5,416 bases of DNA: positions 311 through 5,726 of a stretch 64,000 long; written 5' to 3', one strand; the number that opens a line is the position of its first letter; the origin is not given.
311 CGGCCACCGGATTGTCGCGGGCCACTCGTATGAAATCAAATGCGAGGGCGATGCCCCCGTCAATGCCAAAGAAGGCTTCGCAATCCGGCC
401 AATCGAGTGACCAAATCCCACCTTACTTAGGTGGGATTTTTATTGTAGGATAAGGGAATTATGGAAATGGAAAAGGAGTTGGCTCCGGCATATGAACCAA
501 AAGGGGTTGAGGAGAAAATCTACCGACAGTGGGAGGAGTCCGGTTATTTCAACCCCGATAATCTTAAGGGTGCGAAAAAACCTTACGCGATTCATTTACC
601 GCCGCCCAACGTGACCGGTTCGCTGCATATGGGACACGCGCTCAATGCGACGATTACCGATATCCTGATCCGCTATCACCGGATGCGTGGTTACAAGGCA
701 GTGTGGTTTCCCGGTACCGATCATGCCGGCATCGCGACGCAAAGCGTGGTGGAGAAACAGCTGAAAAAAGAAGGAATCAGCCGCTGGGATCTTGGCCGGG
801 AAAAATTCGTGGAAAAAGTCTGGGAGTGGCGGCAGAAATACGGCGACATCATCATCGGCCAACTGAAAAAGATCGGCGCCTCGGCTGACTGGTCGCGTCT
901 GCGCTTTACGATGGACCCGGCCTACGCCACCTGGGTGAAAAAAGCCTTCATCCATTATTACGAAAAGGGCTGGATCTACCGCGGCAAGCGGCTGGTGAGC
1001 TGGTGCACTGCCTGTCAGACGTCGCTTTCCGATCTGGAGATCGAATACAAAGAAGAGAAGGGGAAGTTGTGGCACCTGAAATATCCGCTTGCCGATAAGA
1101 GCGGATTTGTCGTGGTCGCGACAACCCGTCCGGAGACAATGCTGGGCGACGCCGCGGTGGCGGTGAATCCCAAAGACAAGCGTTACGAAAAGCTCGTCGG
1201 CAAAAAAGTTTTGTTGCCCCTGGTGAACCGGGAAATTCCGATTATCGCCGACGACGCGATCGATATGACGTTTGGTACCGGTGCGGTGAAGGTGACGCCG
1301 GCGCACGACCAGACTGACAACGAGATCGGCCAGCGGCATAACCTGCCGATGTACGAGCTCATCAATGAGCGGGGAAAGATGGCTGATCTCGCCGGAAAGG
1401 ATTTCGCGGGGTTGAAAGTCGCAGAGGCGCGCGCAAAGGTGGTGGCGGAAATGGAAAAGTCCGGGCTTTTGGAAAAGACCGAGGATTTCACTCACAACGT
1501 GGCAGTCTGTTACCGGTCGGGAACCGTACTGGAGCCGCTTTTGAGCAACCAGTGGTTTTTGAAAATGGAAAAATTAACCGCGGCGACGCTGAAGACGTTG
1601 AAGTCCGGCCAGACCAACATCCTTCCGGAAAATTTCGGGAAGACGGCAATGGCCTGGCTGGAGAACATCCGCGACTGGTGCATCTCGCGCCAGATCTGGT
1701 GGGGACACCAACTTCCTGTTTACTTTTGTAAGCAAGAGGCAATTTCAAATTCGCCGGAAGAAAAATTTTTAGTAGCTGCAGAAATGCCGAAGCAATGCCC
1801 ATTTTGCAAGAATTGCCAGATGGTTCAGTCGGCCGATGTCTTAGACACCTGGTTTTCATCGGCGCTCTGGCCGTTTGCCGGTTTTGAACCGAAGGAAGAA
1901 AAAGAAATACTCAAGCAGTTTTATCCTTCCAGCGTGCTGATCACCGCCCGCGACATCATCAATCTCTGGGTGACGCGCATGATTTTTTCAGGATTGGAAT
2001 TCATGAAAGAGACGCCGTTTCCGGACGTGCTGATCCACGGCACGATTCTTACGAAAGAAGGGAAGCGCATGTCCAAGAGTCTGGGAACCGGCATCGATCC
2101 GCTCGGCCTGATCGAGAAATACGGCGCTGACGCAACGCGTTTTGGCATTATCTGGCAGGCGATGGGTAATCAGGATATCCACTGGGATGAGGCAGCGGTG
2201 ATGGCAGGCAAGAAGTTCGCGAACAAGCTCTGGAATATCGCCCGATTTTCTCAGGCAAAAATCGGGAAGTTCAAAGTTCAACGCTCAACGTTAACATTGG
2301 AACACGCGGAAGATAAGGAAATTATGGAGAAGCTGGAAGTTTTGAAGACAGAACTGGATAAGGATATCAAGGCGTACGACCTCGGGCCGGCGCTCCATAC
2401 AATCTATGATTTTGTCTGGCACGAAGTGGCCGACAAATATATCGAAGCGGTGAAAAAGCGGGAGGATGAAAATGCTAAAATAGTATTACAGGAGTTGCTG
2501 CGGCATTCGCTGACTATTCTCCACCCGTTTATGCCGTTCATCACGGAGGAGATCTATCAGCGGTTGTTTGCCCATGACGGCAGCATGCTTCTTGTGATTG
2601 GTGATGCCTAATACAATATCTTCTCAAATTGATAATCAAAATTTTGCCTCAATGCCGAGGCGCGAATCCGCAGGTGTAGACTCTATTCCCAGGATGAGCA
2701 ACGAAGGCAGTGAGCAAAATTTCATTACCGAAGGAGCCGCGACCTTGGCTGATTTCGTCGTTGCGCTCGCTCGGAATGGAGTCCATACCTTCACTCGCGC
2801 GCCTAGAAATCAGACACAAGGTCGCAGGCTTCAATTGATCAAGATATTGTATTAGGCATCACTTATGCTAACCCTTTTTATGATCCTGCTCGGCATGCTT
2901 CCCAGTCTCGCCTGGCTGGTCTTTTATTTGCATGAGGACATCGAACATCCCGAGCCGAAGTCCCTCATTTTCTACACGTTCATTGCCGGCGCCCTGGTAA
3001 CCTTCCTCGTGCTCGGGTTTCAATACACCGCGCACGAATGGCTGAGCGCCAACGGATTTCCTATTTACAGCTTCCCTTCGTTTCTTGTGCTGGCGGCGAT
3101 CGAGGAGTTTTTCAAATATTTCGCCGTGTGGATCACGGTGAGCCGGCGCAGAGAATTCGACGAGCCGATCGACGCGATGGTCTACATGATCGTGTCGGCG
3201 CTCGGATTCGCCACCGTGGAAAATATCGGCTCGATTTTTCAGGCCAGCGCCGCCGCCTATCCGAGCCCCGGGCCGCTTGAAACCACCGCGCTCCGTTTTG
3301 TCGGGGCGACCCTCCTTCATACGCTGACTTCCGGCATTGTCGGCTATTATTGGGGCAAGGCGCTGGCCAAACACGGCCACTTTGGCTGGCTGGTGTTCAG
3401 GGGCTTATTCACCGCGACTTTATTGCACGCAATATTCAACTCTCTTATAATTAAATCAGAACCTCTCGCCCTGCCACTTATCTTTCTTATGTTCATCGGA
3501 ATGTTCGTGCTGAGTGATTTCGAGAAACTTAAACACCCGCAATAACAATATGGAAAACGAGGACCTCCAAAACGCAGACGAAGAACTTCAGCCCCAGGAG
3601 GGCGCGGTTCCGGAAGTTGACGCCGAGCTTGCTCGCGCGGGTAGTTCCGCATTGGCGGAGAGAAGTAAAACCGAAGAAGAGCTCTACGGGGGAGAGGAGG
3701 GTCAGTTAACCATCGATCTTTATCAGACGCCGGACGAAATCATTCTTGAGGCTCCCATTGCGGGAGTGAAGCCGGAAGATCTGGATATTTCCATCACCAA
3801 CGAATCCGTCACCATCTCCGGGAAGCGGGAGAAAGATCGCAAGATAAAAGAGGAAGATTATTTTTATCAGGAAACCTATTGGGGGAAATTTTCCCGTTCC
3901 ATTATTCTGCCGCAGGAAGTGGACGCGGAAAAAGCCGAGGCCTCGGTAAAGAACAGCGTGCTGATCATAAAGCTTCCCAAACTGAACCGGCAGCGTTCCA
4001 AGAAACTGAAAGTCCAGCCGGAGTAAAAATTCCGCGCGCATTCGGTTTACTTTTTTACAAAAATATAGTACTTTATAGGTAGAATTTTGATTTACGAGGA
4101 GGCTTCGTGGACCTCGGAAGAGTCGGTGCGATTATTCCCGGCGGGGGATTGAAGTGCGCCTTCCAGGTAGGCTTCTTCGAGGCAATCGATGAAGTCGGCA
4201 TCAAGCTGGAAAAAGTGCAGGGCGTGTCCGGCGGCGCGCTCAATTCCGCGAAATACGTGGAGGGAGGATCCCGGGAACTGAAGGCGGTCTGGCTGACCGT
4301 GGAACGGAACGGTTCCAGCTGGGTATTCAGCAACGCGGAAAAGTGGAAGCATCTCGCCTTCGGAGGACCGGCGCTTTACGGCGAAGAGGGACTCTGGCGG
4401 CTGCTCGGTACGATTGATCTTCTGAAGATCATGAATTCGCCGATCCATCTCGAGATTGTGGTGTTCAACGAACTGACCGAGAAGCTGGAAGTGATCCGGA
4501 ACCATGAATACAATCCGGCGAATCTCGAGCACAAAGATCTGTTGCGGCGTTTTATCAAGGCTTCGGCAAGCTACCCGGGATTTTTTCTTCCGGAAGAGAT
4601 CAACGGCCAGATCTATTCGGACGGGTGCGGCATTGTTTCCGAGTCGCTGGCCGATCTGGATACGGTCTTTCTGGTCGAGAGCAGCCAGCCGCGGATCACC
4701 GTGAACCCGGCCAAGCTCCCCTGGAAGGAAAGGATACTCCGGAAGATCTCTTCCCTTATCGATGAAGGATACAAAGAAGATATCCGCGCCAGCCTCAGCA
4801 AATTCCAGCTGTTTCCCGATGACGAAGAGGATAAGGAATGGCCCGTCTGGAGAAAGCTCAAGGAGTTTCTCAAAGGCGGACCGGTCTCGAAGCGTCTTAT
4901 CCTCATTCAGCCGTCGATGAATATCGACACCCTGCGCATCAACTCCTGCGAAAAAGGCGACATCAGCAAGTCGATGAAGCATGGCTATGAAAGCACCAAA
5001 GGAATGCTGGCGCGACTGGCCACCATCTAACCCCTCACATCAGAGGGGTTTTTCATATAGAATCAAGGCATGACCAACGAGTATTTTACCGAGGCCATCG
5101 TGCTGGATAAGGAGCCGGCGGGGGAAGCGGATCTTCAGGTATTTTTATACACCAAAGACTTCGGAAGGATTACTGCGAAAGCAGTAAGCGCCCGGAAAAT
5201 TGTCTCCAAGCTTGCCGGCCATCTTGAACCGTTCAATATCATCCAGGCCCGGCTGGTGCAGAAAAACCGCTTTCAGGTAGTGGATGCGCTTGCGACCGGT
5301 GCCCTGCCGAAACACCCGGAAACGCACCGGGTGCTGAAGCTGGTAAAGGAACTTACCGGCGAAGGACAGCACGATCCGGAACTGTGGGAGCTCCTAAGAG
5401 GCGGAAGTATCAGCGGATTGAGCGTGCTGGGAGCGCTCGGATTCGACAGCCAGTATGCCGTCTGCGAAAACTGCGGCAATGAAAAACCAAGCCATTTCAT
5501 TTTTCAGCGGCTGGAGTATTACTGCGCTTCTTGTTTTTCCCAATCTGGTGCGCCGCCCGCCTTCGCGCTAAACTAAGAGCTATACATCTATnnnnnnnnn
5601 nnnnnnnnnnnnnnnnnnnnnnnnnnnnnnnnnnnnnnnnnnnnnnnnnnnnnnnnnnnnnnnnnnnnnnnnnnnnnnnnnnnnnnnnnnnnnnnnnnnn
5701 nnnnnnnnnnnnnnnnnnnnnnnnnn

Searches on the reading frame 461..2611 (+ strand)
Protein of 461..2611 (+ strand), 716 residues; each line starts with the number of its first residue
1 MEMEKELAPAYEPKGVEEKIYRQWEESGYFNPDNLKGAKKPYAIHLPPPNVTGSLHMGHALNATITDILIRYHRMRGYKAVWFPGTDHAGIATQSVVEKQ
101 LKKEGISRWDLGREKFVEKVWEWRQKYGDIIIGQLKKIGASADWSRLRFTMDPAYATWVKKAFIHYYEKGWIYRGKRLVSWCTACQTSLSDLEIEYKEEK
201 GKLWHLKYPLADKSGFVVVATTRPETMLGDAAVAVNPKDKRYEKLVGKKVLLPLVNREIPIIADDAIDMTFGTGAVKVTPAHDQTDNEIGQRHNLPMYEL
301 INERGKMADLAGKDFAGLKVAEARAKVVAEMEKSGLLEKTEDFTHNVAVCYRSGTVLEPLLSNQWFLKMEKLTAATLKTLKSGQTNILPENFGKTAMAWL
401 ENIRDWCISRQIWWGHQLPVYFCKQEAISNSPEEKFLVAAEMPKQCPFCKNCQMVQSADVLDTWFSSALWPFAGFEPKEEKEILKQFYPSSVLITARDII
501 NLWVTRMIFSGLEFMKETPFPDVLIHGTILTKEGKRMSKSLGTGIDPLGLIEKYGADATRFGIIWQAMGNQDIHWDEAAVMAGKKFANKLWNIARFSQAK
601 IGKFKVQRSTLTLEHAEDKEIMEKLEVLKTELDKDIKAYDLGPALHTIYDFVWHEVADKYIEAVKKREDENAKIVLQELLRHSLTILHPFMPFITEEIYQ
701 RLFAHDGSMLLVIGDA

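Call 77: search_protein_families(library=pfam, proteins=[window:461-2611:+], max_evalue=0.001)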
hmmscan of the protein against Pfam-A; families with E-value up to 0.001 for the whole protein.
window:461-2611:+ (716 aa): 5 families
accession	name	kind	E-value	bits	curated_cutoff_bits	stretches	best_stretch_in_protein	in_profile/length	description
PF00133.28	tRNA-synt_1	-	1.1e-127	426.7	22.7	1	19-576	1-414/414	tRNA synthetases class I (I, L, M and V)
PF09334.17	tRNA-synt_1g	-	4.2e-27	95.3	20.1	3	49-195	8-136/391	tRNA synthetases class I (M)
PF08264.19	Anticodon_1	-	6.2e-22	78.5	25.1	1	618-704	1-94/148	Anticodon-binding domain of tRNA ligase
PF13603.12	tRNA-synt_1_2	-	1.9e-10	41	25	1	247-310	86-149/185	Leucyl-tRNA synthetase, editing domain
PF01406.26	tRNA-synt_1e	-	0.00021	21.2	27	0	49-81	17-49/301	tRNA synthetases class I (C) catalytic domain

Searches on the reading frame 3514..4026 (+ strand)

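Call 77: search_protein_families(library=pfam, proteins=[window:3514-4026:+], max_evalue=0.001)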
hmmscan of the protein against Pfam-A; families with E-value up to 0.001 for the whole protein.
window:3514-4026:+ (170 aa): 3 families
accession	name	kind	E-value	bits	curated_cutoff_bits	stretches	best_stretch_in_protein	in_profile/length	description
PF00011.27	HSP20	-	9.6e-19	67.8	20.8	1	71-164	4-98/102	Hsp20/alpha crystallin family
PF04969.22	CS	-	3.6e-07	31.5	21.3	1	67-156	3-78/78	CS domain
PF17886.7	ArsA_HSP20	-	7.4e-06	25.9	22.5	1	74-153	2-62/63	HSP20-like domain found in ArsA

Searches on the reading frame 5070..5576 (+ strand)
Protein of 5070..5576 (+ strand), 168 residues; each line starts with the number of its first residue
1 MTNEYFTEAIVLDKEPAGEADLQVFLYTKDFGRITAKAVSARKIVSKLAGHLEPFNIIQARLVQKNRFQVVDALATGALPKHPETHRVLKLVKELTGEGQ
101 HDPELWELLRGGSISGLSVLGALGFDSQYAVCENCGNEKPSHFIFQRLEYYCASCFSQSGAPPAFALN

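Call 77: search_protein_families(library=pfam, proteins=[window:5070-5576:+], max_evalue=0.001)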
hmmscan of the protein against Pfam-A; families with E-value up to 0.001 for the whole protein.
window:5070-5576:+ (168 aa): 1 family
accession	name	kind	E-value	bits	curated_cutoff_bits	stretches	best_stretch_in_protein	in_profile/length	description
PF11967.14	RecO_N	-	8.4e-12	45.4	27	1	4-68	3-68/80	Recombination protein O N terminal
